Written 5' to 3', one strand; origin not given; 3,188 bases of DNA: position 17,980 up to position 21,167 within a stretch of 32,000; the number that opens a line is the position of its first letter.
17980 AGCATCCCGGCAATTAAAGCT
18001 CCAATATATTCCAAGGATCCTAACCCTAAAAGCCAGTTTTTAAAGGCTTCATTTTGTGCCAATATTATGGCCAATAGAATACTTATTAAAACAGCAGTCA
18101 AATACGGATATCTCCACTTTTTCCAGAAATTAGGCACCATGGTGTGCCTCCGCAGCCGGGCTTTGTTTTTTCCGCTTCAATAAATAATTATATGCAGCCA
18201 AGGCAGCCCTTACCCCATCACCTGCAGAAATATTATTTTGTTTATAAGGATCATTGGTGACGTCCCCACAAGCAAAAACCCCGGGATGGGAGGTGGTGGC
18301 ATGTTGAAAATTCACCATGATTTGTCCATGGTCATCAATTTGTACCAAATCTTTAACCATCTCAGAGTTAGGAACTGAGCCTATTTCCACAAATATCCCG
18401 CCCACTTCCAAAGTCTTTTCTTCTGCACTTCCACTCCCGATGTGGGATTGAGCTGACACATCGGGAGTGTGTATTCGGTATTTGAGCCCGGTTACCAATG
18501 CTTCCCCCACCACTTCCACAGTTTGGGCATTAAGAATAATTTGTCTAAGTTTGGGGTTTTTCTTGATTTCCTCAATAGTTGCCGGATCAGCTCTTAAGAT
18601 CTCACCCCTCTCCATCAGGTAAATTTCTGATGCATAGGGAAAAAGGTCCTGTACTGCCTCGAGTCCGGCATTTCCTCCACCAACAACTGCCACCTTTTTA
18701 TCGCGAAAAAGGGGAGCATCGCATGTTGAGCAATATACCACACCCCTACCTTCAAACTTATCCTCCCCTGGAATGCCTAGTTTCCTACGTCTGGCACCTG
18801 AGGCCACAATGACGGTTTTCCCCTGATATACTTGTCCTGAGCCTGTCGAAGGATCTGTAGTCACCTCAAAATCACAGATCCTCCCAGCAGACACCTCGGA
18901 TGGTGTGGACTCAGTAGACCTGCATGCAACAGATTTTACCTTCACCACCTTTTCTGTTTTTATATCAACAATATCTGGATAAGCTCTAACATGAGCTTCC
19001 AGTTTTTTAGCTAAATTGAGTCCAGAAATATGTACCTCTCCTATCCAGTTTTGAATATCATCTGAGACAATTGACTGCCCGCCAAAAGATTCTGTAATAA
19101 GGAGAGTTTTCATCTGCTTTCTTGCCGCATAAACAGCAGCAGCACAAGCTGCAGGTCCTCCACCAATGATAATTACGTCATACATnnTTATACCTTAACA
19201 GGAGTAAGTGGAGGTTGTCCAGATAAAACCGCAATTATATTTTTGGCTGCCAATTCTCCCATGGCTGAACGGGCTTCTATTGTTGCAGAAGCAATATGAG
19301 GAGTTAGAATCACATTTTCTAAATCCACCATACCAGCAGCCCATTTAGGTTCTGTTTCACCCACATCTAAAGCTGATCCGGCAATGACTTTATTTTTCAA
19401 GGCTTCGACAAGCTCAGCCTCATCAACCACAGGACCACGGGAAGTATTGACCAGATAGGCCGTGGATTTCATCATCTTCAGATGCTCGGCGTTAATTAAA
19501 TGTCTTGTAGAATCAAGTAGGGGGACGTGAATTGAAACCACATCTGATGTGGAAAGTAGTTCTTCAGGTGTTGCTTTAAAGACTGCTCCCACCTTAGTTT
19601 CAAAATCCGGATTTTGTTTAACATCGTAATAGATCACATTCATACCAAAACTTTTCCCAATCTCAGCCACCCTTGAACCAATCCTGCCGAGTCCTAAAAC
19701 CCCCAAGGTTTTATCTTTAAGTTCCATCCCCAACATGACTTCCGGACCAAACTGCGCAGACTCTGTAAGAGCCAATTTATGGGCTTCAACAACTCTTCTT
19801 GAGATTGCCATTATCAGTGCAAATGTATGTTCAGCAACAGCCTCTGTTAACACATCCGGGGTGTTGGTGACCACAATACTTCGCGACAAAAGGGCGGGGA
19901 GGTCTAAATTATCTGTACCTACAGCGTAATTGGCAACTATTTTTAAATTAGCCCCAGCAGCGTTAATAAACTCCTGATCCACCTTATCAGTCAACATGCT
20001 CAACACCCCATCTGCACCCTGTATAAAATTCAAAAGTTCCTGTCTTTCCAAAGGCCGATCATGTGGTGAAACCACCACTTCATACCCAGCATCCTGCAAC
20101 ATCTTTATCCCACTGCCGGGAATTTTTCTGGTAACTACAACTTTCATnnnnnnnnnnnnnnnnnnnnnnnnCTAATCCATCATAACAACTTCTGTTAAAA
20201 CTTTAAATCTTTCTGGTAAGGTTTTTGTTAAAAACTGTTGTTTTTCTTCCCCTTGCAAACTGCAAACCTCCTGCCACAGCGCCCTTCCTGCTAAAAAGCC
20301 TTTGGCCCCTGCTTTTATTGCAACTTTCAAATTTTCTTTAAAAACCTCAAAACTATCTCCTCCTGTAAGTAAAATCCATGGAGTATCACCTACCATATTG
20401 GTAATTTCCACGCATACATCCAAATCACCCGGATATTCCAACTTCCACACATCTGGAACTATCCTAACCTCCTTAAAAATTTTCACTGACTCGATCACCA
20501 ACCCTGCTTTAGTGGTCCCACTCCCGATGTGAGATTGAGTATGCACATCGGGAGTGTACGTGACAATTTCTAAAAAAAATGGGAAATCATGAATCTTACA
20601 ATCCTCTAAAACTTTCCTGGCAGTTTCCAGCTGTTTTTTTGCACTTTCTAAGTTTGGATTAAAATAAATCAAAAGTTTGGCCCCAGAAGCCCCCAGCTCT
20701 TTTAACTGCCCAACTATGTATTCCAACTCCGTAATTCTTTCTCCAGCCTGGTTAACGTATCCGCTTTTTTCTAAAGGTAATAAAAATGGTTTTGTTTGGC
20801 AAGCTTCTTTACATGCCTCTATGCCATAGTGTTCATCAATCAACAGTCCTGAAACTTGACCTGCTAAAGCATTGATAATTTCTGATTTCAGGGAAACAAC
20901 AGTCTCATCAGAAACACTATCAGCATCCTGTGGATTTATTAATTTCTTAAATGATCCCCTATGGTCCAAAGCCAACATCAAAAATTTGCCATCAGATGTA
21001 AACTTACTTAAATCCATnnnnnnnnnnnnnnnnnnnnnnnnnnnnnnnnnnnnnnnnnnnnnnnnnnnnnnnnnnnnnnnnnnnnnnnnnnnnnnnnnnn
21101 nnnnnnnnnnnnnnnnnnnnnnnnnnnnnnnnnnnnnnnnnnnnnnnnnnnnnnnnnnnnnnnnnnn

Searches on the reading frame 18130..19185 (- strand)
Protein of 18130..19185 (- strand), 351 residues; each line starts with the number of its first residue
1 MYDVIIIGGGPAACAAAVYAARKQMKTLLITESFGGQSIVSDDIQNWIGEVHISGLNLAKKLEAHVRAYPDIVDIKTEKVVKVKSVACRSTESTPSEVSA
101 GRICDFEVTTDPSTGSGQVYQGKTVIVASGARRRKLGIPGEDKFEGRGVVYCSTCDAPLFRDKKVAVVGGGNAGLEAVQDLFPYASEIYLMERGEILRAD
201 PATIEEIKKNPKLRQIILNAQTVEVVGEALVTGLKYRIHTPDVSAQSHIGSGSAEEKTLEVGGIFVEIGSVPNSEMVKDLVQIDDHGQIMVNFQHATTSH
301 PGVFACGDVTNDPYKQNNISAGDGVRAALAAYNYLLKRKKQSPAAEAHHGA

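Call 10: search_protein_families(library=pfam, proteins=[window:18130-19185:-])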
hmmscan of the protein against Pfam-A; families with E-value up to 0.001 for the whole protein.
window:18130-19185:- (351 aa): 9 families
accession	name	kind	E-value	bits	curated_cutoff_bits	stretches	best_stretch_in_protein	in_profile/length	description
PF07992.20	Pyr_redox_2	-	3.6e-40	138.7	26.1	1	2-314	1-278/291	Pyridine nucleotide-disulphide oxidoreductase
PF13738.12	Pyr_redox_3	-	1.1e-17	64.7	30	1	5-307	1-305/305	Pyridine nucleotide-disulphide oxidoreductase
PF00070.33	Pyr_redox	-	3.9e-09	37.3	22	1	164-232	1-75/82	Pyridine nucleotide-disulphide oxidoreductase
PF01134.28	GIDA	-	1.9e-08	34.2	22.1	1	3-34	1-32/391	Glucose inhibited division protein A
PF00890.30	FAD_binding_2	-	1.3e-07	31.7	20.4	1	3-38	1-38/414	FAD binding domain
PF12831.13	FAD_oxidored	-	6e-07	29.5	27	1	3-37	1-37/416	FAD dependent oxidoreductase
PF03486.20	HI0933_like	-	4.7e-05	23.4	50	0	3-31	2-30/244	HI0933-like protein Rossmann domain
PF01946.23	Thi4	-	0.00027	20.7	26.2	0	3-35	19-54/235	Thi4 family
PF13450.12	NAD_binding_8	-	0.00056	20.6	21.9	0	6-36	1-33/68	NAD(P)-binding Rossmann-like domain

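Call 74: search_solved_structures(query=window:18130-19185:-, max_evalue=1e-20, show_alignments=1)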
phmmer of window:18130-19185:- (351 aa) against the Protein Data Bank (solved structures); distinct sequences matched with E-value up to 1e-20: 47.
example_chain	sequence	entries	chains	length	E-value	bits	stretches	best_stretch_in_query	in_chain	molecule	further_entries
1fl2_A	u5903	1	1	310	1.7e-61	211.4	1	2-339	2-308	ALKYL HYDROPEROXIDE REDUCTASE SUBUNIT F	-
4o5q_A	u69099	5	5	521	1.4e-60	208.3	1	2-339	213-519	Alkyl hydroperoxide reductase subunit F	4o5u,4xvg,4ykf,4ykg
1hyu_A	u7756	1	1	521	1.7e-60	208.1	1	2-339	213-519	ALKYL HYDROPEROXIDE REDUCTASE SUBUNIT F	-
3f8p_A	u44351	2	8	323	1e-51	179.3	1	2-339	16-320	Thioredoxin reductase (TrxB-3)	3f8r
3f8d_A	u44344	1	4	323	2.1e-50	175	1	2-339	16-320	Thioredoxin reductase (TrxB-3)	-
2a87_A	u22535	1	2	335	1.6e-47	165.4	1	2-338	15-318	Thioredoxin reductase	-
9xub_A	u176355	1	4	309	2e-47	165.1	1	2-336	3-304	Thioredoxin reductase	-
2q7v_A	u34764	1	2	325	3.8e-47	164.2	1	2-334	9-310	Thioredoxin reductase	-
5uth_A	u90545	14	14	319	6.6e-46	160.1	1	2-336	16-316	Thioredoxin reductase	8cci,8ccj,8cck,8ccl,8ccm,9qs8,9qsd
3cty_A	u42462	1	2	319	9.3e-45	156.4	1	2-338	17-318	Thioredoxin reductase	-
4zn0_A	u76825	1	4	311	1.5e-44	155.7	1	1-337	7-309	Thioredoxin reductase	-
5uwy_A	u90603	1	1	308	5.5e-43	150.6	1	119-335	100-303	Thioredoxin reductase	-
5mh4_A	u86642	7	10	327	3e-42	148.1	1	122-336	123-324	Thioredoxin reductase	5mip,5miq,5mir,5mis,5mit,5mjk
1cl0_A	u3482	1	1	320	7.3e-42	146.9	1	115-335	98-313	THIOREDOXIN REDUCTASE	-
1tde_A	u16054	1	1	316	7.7e-42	146.8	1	4-335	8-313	THIOREDOXIN REDUCTASE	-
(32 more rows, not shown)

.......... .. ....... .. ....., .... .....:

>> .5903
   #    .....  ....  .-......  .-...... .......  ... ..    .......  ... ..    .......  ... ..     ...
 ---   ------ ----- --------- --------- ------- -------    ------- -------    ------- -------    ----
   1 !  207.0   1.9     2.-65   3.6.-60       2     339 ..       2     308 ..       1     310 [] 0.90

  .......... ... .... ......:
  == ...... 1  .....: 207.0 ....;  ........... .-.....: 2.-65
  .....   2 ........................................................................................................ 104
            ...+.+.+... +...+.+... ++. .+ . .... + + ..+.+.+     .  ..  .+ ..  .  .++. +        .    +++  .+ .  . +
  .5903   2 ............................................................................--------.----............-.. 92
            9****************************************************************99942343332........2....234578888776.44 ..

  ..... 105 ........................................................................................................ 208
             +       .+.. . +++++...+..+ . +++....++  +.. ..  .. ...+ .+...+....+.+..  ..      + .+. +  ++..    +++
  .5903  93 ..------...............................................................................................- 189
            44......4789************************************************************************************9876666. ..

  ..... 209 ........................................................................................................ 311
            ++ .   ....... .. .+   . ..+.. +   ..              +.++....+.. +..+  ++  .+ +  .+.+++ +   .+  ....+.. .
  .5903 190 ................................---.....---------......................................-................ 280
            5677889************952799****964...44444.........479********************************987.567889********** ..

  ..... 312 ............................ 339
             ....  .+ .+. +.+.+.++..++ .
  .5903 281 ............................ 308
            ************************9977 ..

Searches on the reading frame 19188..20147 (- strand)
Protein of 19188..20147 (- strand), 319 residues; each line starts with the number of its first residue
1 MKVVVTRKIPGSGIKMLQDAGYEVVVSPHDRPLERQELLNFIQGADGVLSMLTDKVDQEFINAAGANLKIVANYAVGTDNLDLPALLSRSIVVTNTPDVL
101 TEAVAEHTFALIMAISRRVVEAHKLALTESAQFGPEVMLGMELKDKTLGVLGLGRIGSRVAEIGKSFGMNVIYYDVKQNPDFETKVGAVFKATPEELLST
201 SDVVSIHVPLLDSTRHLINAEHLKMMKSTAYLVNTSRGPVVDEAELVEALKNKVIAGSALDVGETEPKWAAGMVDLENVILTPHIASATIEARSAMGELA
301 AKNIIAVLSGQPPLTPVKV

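Call 10: search_protein_families(library=pfam, proteins=[window:19188-20147:-])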
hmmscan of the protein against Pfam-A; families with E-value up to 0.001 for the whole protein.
window:19188-20147:- (319 aa): 4 families
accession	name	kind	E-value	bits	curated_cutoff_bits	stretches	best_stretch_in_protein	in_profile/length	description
PF02826.25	2-Hacid_dh_C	-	1.3e-56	191.3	25.1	1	109-286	1-178/178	D-isomer specific 2-hydroxyacid dehydrogenase, NAD binding domain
PF00389.36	2-Hacid_dh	-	3.2e-31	108.2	24.6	1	3-317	1-133/134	D-isomer specific 2-hydroxyacid dehydrogenase, catalytic domain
PF03446.21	NAD_binding_2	-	7.2e-07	29.8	21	1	148-255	2-112/161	NAD binding domain of 6-phosphogluconate dehydrogenase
PF07991.19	KARI_N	-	0.00072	19.6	20.6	0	143-232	2-91/165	Acetohydroxy acid isomeroreductase, NADPH-binding domain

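Call 77: search_solved_structures(query=window:19188-20147:-, max_evalue=1e-30, show_alignments=1)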
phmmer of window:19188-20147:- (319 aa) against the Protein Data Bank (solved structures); distinct sequences matched with E-value up to 1e-30: 93 (the best 60 are shown).
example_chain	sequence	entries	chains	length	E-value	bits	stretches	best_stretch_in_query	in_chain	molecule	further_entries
5aov_A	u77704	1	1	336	9.6e-79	267.8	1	2-316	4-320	GLYOXYLATE REDUCTASE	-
6bii_A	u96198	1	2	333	1.3e-77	264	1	2-316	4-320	Glyoxylate reductase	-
2dbq_A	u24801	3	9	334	1e-75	257.8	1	2-316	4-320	Glyoxylate reductase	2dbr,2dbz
2cuk_A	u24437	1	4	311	1e-63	218.5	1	1-317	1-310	glycerate dehydrogenase/glyoxylate reductase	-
1wwk_A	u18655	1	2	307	3.9e-60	206.7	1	1-310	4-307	phosphoglycerate dehydrogenase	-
2h1s_A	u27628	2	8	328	1.9e-54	188.1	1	1-316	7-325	Glyoxylate reductase/hydroxypyruvate reductase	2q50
2gcg_A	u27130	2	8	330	1.9e-54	188.1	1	1-316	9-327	Glyoxylate reductase/hydroxypyruvate reductase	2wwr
6plf_A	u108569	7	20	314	1e-49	172.5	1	2-311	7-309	D-3-phosphoglycerate dehydrogenase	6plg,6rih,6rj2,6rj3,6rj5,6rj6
6cwa_A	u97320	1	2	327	1.2e-49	172.3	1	2-311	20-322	D-3-phosphoglycerate dehydrogenase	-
7cvp_A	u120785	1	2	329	1.2e-49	172.3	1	2-311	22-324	D-3-phosphoglycerate dehydrogenase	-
2g76_A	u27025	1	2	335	1.3e-49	172.2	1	2-311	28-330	D-3-phosphoglycerate dehydrogenase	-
7dkm_A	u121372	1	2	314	4e-49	170.6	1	2-304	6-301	D-3-phosphoglycerate dehydrogenase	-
9jnq_A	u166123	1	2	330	4.1e-49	170.6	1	37-313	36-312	McyI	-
7ewh_A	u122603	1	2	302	4.6e-49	170.4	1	2-303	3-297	D-3-phosphoglycerate dehydrogenase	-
5n6c_A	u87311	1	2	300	5.3e-49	170.2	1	2-302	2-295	D-3-phosphoglycerate dehydrogenase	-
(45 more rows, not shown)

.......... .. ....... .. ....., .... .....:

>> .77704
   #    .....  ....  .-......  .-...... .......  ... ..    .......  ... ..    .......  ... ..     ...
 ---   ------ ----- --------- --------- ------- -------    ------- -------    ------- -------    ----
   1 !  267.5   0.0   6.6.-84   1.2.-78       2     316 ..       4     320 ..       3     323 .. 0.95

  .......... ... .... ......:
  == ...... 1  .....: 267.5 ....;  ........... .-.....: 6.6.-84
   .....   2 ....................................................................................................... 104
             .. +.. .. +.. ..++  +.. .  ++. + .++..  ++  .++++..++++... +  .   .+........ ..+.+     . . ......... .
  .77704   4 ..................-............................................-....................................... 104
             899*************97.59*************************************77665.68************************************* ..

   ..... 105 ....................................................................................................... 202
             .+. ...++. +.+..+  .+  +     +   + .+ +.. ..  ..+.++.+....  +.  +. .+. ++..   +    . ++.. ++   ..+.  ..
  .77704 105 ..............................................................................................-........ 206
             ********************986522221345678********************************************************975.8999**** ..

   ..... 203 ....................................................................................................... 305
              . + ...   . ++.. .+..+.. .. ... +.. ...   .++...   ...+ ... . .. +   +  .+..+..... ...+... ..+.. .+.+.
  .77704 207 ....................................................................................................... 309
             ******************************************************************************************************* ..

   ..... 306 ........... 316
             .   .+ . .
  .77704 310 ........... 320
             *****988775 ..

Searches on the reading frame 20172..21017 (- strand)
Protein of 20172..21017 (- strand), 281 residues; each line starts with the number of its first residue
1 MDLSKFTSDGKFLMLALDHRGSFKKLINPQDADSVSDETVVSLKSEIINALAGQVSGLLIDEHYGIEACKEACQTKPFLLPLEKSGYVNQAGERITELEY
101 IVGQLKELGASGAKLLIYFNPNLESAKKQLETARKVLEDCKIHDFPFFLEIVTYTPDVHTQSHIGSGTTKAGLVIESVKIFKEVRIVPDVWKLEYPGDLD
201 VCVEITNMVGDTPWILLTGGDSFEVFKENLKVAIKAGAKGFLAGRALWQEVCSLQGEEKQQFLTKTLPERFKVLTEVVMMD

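Call 71: search_protein_families(library=pfam, proteins=[window:20172-21017:-])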
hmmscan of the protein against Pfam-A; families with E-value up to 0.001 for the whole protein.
window:20172-21017:- (281 aa): 2 families
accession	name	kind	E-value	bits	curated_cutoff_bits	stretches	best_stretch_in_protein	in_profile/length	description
PF01791.15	DeoC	-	2.3e-19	70.4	23.8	1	13-249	2-228/229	DeoC/LacD family aldolase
PF09863.15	DUF2090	-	3.7e-12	46.4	27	1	11-276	36-304/310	Uncharacterized protein conserved in bacteria (DUF2090)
